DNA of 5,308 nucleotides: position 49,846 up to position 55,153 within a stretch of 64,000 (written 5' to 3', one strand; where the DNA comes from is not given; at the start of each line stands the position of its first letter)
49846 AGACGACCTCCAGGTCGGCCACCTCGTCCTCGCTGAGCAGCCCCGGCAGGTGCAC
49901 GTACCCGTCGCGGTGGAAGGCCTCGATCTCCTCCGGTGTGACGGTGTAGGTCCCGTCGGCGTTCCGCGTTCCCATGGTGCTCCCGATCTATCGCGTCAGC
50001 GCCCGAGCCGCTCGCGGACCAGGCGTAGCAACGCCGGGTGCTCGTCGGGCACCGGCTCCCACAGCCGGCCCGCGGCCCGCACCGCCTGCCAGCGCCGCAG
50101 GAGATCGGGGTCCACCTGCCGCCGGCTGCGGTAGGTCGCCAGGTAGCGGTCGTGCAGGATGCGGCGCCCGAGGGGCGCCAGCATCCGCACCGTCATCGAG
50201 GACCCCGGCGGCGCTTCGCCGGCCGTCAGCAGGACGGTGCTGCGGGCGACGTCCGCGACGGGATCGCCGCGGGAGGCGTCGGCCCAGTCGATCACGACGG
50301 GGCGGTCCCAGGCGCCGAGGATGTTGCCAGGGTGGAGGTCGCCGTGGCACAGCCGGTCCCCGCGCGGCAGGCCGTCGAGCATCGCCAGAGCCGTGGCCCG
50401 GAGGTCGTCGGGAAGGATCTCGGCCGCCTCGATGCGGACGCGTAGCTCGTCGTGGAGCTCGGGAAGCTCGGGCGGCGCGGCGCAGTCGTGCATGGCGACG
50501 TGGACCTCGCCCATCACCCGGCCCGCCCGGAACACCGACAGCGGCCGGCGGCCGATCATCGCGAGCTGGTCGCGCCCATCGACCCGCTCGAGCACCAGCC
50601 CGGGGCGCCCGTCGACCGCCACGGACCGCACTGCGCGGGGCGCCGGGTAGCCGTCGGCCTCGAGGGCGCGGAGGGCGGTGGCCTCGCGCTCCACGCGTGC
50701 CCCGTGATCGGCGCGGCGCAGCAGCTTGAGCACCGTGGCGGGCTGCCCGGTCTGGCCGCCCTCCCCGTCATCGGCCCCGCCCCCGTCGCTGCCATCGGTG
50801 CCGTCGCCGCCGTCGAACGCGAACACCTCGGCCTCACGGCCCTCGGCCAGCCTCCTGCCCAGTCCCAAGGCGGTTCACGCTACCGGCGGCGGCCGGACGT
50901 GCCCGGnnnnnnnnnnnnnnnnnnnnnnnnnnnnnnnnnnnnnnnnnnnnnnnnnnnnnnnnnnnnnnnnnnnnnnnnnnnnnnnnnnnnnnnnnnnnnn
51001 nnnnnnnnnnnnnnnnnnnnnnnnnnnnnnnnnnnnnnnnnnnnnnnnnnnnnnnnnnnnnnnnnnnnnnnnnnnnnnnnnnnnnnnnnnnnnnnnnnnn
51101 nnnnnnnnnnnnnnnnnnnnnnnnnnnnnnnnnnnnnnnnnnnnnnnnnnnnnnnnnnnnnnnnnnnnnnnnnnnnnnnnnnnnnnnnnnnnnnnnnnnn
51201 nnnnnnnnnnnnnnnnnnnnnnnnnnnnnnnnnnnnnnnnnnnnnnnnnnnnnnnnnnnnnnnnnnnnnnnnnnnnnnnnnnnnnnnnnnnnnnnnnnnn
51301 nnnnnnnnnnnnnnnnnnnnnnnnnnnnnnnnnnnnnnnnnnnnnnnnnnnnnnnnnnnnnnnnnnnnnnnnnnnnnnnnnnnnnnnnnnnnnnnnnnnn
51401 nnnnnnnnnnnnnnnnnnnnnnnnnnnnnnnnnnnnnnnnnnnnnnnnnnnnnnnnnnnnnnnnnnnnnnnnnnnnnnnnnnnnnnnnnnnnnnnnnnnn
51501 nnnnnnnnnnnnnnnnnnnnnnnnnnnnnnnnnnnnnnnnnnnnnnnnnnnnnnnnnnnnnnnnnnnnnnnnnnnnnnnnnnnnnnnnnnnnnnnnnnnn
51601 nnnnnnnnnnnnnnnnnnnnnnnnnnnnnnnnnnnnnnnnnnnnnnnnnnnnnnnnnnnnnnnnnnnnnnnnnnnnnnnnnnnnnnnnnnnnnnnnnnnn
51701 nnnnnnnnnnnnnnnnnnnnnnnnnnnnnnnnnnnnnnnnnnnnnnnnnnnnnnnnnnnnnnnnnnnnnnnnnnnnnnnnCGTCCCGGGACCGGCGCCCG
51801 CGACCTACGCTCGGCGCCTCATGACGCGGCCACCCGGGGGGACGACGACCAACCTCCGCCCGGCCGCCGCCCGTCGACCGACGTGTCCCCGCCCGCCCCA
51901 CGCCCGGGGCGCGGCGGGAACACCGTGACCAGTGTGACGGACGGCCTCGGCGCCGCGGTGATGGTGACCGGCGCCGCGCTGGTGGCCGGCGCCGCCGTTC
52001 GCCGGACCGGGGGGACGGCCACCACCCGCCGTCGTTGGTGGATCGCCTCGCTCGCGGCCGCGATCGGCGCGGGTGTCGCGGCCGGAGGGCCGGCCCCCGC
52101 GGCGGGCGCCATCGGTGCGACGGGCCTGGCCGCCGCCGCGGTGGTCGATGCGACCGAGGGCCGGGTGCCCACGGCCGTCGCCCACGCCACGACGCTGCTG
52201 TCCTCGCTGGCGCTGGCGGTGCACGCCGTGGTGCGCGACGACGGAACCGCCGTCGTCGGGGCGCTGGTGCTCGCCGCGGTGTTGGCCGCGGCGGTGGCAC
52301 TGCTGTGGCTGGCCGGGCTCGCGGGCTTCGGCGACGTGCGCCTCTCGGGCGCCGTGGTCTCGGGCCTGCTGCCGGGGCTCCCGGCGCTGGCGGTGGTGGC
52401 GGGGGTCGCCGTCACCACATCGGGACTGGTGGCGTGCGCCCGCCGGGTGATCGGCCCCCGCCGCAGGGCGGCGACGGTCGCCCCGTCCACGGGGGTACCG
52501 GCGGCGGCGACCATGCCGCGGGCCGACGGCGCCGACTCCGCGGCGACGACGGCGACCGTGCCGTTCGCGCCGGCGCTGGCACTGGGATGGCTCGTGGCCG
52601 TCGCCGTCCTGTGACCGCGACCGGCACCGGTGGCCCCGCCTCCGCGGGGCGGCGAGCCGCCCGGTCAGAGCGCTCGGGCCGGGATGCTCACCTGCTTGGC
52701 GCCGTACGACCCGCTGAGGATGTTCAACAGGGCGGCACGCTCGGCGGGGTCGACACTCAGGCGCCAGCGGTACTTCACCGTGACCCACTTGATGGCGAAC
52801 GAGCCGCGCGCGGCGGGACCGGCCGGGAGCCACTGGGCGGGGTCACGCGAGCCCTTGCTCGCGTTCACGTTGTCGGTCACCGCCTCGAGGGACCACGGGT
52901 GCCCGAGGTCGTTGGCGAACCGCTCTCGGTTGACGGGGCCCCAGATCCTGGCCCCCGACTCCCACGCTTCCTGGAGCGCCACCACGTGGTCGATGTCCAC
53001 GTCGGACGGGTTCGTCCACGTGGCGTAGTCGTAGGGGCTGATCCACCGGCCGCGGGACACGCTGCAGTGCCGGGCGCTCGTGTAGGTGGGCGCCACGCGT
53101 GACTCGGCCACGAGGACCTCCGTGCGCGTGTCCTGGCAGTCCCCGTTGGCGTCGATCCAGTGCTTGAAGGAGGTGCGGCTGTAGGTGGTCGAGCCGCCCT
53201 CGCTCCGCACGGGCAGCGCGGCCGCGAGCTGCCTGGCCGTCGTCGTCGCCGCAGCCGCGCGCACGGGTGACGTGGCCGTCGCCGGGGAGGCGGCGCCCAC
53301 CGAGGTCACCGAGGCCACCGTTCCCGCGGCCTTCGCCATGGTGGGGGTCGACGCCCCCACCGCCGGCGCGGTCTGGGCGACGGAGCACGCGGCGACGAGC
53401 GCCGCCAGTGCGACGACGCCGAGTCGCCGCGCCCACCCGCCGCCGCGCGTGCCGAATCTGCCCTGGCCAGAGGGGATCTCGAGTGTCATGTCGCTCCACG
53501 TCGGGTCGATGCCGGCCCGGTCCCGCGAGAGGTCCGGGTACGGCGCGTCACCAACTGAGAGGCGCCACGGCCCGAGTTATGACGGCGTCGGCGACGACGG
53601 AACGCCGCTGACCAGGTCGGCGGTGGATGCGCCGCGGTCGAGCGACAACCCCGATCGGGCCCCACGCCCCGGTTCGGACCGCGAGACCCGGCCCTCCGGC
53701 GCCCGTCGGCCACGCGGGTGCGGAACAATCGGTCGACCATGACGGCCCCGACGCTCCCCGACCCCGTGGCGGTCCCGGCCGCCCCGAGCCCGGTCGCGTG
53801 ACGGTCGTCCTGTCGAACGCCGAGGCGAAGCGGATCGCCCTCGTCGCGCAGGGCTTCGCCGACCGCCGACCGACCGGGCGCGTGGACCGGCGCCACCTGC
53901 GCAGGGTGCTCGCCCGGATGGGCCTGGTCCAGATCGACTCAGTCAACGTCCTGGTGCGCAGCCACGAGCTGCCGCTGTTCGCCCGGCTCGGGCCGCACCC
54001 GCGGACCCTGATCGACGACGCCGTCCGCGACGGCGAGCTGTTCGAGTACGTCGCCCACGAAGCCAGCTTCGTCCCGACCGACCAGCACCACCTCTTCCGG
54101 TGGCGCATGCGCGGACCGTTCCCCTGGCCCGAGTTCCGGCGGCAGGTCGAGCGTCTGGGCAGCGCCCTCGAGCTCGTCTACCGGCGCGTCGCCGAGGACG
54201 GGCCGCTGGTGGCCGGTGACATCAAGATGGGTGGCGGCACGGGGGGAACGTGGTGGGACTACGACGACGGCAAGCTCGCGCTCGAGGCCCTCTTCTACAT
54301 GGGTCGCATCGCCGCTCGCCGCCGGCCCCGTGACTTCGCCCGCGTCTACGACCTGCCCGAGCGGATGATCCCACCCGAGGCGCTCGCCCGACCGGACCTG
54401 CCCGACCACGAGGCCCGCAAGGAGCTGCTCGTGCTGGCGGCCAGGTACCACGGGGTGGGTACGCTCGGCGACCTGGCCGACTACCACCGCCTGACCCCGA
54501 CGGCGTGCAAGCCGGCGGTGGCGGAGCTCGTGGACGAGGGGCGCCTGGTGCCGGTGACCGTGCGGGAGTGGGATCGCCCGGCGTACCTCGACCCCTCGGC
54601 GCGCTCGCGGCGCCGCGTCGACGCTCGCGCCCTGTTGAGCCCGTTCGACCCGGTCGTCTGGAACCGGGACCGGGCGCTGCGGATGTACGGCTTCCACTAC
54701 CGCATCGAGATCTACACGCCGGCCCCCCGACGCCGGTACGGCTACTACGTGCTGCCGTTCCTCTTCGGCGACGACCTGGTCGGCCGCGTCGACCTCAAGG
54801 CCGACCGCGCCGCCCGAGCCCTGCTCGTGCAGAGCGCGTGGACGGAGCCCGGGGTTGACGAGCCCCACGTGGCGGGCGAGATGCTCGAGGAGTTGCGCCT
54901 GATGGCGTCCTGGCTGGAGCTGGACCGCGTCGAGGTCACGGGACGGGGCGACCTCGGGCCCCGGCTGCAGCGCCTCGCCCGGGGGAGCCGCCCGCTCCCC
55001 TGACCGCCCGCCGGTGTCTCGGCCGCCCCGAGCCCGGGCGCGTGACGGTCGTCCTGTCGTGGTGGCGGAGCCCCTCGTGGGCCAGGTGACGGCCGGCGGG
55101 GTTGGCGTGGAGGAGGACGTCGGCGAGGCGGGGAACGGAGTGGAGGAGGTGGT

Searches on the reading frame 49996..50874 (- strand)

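Call 8: search_protein_families(library=pfam, proteins=[window:49996-50874:-], max_evalue=0.01)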
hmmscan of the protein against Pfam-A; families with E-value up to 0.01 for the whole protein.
window:49996-50874:- (292 aa): 3 families
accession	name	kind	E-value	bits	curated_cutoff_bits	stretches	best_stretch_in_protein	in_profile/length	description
PF01636.29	APH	-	3.8e-20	73.1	23.2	1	46-213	22-210/239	Phosphotransferase enzyme family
PF19974.5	TCAD9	-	7.7e-06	25.7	40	1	176-211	300-336/429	Ternary complex associated domain 9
PF01163.29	RIO1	-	0.00065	19.8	22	0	171-200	122-151/187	RIO domain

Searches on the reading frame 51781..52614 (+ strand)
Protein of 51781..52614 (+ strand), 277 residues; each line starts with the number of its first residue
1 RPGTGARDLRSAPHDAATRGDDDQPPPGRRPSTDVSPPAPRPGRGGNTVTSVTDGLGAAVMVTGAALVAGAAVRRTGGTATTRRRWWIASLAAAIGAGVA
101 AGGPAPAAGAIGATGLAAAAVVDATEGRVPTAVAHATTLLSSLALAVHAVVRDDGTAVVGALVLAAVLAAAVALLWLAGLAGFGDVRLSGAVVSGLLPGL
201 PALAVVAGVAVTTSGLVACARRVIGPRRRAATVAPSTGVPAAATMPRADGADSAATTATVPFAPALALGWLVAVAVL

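Call 8: search_protein_families(library=pfam, proteins=[window:51781-52614:+], max_evalue=0.01)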
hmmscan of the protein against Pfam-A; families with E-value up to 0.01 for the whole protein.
window:51781-52614:+ (277 aa): 1 family
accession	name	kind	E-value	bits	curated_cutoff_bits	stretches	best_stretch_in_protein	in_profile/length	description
PF01478.23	Peptidase_A24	-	0.0089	16.9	26.5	1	112-206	3-91/104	Type IV leader peptidase family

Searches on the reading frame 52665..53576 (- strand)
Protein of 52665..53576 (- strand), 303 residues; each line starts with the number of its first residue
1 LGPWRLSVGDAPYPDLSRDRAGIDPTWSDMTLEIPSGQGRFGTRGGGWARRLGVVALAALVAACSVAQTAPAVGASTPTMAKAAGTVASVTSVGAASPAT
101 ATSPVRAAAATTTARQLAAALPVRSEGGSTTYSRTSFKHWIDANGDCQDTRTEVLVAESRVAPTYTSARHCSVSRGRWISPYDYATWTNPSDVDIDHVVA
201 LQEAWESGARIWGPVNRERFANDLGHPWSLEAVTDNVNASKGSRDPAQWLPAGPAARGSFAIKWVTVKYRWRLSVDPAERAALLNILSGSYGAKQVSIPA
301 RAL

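Call 8: search_protein_families(library=pfam, proteins=[window:52665-53576:-], max_evalue=0.01)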
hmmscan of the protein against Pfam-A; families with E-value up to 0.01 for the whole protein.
window:52665-53576:- (303 aa): 1 family
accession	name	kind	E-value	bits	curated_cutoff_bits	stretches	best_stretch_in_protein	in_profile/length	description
PF07510.16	GmrSD_C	-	7.2e-05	23.1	23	1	155-225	7-81/138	GmrSD restriction endonucleases, C-terminal domain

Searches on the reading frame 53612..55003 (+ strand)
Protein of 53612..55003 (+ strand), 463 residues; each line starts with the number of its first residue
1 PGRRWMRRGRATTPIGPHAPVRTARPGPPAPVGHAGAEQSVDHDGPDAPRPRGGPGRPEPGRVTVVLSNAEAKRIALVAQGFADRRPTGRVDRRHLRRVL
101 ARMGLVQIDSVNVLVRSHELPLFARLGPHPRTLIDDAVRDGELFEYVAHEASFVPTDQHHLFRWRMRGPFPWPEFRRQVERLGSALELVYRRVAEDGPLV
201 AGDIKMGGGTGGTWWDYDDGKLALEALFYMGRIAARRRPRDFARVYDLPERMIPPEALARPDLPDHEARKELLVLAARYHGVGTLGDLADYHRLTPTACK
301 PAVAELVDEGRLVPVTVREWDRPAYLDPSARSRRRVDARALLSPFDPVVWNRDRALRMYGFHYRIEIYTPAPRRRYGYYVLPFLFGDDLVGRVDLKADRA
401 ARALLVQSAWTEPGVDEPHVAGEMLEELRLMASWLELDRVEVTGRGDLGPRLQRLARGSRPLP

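Call 8: search_protein_families(library=pfam, proteins=[window:53612-55003:+], max_evalue=0.01)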
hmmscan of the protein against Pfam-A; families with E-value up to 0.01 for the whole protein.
window:53612-55003:+ (463 aa): 1 family
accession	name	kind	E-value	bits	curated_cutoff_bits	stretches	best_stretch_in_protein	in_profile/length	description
PF06224.18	AlkZ-like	-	1.3e-61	209.5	25.9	1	100-433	1-328/329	DNA glycosylase AlkZ-like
